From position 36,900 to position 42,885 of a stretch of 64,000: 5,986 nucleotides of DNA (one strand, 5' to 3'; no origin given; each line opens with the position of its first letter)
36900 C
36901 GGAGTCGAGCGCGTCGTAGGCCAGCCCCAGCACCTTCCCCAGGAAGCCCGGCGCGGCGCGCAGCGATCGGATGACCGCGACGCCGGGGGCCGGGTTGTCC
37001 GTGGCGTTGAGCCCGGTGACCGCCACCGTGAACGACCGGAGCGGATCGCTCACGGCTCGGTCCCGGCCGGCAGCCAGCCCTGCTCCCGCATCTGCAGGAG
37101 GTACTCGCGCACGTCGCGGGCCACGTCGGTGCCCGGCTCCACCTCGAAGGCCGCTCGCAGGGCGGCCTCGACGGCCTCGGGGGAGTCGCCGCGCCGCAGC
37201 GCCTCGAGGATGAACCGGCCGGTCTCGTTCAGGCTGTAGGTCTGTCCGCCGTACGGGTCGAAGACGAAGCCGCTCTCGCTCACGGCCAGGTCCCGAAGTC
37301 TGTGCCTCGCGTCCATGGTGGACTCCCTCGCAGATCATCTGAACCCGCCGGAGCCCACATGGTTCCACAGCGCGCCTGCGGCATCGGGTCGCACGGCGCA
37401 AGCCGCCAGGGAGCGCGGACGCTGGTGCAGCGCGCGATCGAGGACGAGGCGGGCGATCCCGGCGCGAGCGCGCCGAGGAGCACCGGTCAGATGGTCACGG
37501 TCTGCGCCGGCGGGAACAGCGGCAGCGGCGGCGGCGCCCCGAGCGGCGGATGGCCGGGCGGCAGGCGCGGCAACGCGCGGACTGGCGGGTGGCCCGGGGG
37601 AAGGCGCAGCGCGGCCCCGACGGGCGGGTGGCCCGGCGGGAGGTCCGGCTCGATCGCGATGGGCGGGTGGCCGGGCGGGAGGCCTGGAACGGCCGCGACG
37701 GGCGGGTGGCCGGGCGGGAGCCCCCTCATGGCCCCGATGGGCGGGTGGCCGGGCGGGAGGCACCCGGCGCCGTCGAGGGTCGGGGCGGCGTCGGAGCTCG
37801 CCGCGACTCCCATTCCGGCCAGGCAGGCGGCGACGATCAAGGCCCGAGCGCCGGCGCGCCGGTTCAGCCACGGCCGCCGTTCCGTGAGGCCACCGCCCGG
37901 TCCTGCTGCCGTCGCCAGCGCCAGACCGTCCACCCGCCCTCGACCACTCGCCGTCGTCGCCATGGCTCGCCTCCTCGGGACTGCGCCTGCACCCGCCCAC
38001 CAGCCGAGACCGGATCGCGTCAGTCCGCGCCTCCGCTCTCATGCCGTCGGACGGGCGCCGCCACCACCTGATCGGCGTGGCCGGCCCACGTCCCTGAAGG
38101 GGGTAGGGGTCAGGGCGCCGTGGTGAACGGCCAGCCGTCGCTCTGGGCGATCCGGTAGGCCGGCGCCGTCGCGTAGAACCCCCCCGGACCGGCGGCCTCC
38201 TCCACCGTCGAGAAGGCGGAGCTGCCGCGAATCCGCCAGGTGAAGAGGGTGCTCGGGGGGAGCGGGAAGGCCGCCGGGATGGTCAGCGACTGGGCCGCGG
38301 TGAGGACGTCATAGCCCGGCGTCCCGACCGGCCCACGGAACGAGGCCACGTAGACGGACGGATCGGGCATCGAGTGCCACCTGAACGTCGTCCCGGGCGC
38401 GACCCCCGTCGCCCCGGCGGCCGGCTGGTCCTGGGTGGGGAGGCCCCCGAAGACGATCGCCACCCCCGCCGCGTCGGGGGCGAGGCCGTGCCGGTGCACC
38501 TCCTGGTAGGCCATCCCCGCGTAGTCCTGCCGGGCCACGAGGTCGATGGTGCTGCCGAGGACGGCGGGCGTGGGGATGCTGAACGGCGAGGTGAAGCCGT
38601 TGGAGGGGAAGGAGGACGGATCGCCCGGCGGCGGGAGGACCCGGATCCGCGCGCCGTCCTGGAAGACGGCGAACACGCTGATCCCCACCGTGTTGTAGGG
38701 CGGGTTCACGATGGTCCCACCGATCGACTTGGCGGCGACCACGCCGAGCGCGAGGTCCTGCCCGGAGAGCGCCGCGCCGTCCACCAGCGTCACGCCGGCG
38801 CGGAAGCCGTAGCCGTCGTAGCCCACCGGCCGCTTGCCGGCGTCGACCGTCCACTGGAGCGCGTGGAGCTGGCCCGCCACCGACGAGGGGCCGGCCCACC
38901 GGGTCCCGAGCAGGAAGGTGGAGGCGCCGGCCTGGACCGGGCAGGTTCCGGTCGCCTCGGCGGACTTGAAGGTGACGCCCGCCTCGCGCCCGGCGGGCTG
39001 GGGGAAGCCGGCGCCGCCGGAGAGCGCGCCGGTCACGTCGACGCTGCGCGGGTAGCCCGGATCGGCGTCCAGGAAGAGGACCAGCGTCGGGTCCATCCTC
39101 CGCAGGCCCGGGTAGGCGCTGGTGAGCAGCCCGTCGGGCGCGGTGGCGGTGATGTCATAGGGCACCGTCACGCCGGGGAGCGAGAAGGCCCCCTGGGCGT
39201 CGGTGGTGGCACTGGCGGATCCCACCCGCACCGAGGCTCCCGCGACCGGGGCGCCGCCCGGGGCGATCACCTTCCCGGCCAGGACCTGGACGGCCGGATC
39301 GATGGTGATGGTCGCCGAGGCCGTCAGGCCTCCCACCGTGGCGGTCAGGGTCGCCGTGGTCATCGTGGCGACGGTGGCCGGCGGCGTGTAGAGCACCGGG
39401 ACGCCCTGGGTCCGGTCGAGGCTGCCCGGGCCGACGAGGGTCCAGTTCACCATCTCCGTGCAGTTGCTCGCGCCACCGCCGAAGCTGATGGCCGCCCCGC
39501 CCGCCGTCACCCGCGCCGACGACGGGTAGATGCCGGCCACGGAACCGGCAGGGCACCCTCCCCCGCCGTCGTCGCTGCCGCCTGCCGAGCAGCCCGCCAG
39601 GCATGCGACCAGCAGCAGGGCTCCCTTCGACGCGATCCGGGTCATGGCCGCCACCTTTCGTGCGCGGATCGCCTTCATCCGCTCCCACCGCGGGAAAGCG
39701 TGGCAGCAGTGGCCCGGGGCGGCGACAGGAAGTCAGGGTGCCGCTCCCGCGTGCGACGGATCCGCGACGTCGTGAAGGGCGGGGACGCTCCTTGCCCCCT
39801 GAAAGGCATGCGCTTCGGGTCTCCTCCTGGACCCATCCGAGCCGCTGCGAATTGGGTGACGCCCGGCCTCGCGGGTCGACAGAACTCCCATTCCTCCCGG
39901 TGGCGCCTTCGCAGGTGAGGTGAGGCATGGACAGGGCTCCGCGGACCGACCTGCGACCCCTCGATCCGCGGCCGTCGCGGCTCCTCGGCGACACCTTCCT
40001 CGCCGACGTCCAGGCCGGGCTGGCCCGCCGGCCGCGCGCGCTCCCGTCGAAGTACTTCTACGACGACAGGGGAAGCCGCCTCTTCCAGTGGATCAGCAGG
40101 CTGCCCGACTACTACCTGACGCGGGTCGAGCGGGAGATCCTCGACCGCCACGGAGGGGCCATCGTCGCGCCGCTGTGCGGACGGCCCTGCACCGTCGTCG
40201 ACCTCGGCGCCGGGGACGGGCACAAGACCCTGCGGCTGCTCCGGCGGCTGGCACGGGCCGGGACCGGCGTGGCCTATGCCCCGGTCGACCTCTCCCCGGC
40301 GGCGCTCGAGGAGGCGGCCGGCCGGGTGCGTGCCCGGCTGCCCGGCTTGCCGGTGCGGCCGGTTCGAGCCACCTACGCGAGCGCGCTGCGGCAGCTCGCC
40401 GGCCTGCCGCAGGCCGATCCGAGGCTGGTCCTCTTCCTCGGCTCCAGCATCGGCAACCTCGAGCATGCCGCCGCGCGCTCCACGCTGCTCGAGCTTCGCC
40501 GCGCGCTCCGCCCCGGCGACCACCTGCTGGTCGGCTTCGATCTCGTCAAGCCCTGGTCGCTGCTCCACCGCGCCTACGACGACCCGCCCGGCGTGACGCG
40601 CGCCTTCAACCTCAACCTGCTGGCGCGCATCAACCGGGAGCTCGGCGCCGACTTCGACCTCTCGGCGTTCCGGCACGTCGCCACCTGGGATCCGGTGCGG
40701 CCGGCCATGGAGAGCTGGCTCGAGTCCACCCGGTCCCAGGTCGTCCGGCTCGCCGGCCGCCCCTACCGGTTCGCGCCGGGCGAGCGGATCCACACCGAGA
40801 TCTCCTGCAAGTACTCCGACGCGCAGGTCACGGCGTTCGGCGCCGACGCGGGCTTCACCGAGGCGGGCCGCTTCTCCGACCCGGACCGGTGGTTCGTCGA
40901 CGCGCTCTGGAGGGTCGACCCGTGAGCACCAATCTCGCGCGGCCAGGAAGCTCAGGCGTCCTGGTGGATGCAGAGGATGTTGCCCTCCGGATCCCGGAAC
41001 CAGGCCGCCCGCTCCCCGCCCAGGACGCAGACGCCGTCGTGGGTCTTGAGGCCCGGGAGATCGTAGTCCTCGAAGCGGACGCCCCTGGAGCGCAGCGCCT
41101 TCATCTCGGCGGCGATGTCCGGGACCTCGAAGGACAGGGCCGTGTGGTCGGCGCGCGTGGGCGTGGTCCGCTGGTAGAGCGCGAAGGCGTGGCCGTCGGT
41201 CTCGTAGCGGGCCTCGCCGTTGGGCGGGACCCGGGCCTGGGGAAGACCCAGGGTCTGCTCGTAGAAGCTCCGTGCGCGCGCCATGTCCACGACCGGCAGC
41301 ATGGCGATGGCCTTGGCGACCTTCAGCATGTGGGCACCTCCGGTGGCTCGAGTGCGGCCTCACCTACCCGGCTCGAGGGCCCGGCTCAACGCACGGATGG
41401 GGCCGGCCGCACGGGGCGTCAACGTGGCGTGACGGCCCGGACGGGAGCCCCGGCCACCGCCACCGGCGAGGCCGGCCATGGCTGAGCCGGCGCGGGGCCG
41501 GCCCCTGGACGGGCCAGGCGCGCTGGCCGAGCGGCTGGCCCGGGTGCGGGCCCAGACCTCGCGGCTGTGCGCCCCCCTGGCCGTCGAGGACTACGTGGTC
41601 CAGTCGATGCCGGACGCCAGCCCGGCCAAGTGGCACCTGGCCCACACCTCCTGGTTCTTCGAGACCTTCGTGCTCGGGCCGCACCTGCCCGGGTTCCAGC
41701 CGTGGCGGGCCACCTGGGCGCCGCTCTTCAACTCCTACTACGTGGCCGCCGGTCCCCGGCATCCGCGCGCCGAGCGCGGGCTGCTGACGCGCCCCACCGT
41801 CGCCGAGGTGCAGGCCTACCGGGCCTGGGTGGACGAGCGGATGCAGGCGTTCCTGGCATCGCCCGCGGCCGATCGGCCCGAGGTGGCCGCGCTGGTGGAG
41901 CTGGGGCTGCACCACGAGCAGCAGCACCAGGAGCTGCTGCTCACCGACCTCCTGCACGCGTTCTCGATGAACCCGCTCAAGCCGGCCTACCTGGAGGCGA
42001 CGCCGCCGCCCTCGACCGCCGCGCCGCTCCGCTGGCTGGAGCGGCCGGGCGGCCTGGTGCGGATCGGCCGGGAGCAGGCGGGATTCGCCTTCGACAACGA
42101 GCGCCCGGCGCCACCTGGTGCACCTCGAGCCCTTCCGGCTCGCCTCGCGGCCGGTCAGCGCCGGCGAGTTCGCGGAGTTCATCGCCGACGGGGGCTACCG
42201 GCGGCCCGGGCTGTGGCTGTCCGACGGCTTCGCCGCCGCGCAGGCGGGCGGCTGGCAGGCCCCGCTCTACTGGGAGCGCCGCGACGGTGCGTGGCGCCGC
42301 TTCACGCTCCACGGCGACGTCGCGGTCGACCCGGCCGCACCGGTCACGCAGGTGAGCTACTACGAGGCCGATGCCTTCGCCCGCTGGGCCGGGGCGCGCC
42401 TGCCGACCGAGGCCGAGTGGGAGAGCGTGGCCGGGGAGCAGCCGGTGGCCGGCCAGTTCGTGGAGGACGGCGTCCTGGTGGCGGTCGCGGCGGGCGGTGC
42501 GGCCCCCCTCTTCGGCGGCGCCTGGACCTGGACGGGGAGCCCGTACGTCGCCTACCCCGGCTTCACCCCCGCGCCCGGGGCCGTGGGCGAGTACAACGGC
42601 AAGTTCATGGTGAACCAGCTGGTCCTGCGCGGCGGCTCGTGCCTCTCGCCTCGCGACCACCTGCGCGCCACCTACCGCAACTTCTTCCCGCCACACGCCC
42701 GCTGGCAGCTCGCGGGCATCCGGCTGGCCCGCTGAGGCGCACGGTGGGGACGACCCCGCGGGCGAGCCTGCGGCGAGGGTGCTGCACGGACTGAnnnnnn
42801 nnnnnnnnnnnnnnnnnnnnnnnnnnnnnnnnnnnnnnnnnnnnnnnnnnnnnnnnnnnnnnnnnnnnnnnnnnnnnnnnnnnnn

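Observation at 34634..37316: PqqD-like protein translationally coupled to an ATP-grasp ligase and an Orn/DAP/Arg-type PLP decarboxylase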

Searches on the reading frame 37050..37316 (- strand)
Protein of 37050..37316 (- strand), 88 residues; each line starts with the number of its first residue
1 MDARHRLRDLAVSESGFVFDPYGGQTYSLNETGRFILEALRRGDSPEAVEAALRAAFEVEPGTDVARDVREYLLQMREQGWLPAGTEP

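Call 7: search_protein_families(library=pfam, proteins=[window:37050-37316:-], max_evalue=0.01)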
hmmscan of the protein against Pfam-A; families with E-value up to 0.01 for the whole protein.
window:37050-37316:- (88 aa): 1 family
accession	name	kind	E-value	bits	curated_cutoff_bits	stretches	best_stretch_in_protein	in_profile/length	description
PF05402.18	PqqD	-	8.1e-14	52.1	23.4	1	18-82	4-67/67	Coenzyme PQQ synthesis protein D (PqqD)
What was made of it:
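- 37050..37316 (-): PqqD-family protein (88 aa), an RRE-type peptide-binding domain. Pfam PF05402, E = 8e-14 (call 7).
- Checked: PqqD, 37050-37316: Pfam PF05402, E = 8e-14 (call 7).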

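Call 8: search_protein_families(library=ncbifam, proteins=[window:37050-37316:-], max_evalue=0.01)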
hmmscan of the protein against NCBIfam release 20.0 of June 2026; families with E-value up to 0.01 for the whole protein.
window:37050-37316:- (88 aa): 4 families
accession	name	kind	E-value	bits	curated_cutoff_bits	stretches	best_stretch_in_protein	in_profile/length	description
NF033530.1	lasso_PqqD_Strm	exception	9.6e-10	38.5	70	1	15-80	11-76/78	lasso peptide biosynthesis PqqD family chaperone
TIGR04353.1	PqqD_rel_X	equivalog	2.1e-07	31.8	35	1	15-80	4-71/74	HPr-rel-A system PqqD family peptide chaperone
TIGR03859.1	PQQ_PqqD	equivalog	0.00026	20.8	46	1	23-82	23-80/81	pyrroloquinoline quinone biosynthesis peptide chaperone PqqD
TIGR04248.1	SCM_PqqD_rel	equivalog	0.006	16.8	100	1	17-80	17-79/84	SynChlorMet cassette protein ScmD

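Call 47: search_solved_structures(query=A3, max_evalue=1)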
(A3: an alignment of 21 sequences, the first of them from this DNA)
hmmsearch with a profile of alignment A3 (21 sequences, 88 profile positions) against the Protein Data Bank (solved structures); distinct sequences matched with E-value up to 1: 9.
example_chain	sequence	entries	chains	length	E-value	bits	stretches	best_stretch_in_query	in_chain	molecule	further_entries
6jx3_B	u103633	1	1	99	2.3e-10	43.8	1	10-81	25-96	TfuB1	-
5v1u_A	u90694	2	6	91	1e-06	32.1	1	17-83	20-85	TbiB1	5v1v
9x90_B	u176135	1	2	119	0.022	18.2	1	21-84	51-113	Lasso peptide biosynthesis PqqD family chaperone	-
4c23_A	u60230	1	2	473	0.17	15.4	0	30-75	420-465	L-FUCULOSE KINASE FUCK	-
2jps_A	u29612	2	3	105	0.17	15.4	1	17-55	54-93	Nuclear polyadenylated RNA-binding protein NAB2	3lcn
2v75_A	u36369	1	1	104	0.18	15.3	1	17-55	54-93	NUCLEAR POLYADENYLATED RNA-BINDING PROTEIN NAB2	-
9x8z_B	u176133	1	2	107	0.25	14.8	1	29-84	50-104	PqqD family protein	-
5ey5_A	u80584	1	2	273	0.28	14.7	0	51-85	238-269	LBCATS-a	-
5cwj_A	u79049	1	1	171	0.34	14.4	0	31-78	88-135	Designed helical repeat protein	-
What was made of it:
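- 37050..37316 (-): The closest solved relatives are the lasso B1 RREs TfuB1 (E = 2e-10) and TbiB1 (E = 1e-6) (call 47).
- On RRE-dependent RiPP biosynthetic cluster: TfuB1 and TbiB1 are the best PDB hits (call 47).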

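Call 58: search_solved_structures(query=A3, max_evalue=0.3, show_alignments=5)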
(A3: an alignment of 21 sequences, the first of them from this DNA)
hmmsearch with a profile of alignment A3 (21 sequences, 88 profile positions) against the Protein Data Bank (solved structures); distinct sequences matched with E-value up to 0.3: 8.
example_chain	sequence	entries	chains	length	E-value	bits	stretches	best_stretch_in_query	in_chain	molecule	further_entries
6jx3_B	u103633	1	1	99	2.3e-10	43.8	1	10-81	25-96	TfuB1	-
5v1u_A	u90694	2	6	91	1e-06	32.1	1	17-83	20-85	TbiB1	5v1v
9x90_B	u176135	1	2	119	0.022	18.2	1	21-84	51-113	Lasso peptide biosynthesis PqqD family chaperone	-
4c23_A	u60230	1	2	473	0.17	15.4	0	30-75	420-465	L-FUCULOSE KINASE FUCK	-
2jps_A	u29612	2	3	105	0.17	15.4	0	17-55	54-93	Nuclear polyadenylated RNA-binding protein NAB2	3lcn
2v75_A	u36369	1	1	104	0.18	15.3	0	17-55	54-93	NUCLEAR POLYADENYLATED RNA-BINDING PROTEIN NAB2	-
9x8z_B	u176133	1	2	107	0.25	14.8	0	29-84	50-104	PqqD family protein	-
5ey5_A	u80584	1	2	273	0.28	14.7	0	51-85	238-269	LBCATS-a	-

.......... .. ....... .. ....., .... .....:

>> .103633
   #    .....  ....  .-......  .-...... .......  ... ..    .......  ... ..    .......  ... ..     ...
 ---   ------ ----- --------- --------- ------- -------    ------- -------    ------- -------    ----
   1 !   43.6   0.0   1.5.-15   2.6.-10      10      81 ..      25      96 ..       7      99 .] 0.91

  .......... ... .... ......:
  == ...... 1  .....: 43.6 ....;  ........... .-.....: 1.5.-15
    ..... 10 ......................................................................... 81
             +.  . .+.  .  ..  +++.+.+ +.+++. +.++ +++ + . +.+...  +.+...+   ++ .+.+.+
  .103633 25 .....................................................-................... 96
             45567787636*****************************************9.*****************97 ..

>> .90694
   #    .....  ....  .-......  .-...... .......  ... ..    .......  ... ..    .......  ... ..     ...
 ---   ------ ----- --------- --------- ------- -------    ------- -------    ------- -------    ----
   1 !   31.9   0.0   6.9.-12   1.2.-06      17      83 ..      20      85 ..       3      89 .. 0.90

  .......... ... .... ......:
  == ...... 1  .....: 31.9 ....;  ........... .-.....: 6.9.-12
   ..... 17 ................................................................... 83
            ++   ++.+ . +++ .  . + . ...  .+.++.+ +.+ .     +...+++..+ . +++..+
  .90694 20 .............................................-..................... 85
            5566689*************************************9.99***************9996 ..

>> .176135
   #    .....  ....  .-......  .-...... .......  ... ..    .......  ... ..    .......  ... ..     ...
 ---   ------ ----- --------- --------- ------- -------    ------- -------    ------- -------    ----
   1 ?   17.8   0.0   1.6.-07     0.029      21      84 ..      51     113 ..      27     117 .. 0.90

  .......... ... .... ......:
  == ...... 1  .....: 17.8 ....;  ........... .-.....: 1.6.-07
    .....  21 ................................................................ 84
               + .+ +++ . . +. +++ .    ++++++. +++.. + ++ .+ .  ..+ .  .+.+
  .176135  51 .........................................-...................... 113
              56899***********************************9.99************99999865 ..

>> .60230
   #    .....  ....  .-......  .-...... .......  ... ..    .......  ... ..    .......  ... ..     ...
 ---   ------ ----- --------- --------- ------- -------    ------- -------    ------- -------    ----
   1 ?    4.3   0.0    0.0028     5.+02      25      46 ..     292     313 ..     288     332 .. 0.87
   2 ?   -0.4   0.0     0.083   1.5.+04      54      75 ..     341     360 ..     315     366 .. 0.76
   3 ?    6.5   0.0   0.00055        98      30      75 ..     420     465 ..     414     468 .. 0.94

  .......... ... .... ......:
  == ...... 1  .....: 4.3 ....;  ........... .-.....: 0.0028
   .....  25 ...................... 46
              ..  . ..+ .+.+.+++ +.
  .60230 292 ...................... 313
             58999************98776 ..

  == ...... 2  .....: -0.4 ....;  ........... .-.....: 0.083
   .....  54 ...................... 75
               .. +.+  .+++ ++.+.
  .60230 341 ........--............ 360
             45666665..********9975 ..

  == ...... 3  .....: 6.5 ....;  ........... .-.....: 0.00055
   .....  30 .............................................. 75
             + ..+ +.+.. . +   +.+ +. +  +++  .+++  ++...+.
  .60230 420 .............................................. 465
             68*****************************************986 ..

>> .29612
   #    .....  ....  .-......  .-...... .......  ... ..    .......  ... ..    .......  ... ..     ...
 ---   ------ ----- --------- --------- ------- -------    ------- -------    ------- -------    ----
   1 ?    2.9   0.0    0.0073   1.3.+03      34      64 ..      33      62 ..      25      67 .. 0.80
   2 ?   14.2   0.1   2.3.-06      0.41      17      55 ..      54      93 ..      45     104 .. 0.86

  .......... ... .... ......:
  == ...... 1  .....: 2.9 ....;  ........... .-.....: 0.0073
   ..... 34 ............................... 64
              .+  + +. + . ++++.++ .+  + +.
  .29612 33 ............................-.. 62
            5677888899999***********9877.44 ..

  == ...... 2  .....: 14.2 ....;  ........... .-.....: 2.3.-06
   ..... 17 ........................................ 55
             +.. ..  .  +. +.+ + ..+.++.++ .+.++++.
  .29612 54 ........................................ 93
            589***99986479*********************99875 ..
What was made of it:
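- The RRE is of the lasso B1 type and its groove is intact (calls 47, 58).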

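Call 66: search_protein_families(library=padloc, proteins=[window:37050-37316:-], max_evalue=0.001)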
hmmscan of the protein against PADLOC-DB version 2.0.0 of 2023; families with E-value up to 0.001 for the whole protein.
window:37050-37316:- (88 aa): 0 families

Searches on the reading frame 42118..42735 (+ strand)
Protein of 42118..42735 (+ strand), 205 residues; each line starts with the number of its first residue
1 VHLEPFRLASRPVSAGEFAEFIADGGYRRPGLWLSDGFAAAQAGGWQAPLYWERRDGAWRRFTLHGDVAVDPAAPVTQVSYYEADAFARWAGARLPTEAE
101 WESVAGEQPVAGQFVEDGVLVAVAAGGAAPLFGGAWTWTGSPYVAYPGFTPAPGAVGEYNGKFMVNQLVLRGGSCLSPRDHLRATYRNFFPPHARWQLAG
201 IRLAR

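Call 73: search_protein_families(library=pfam, proteins=[window:42118-42735:+], max_evalue=0.0001)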
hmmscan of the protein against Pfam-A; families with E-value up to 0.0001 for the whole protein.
window:42118-42735:+ (205 aa): 1 family
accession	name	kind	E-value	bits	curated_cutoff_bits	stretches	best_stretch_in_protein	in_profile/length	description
PF03781.23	FGE-sulfatase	-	1.6e-28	100.5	23.3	2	2-106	33-125/255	Sulfatase-modifying factor enzyme 1-like domain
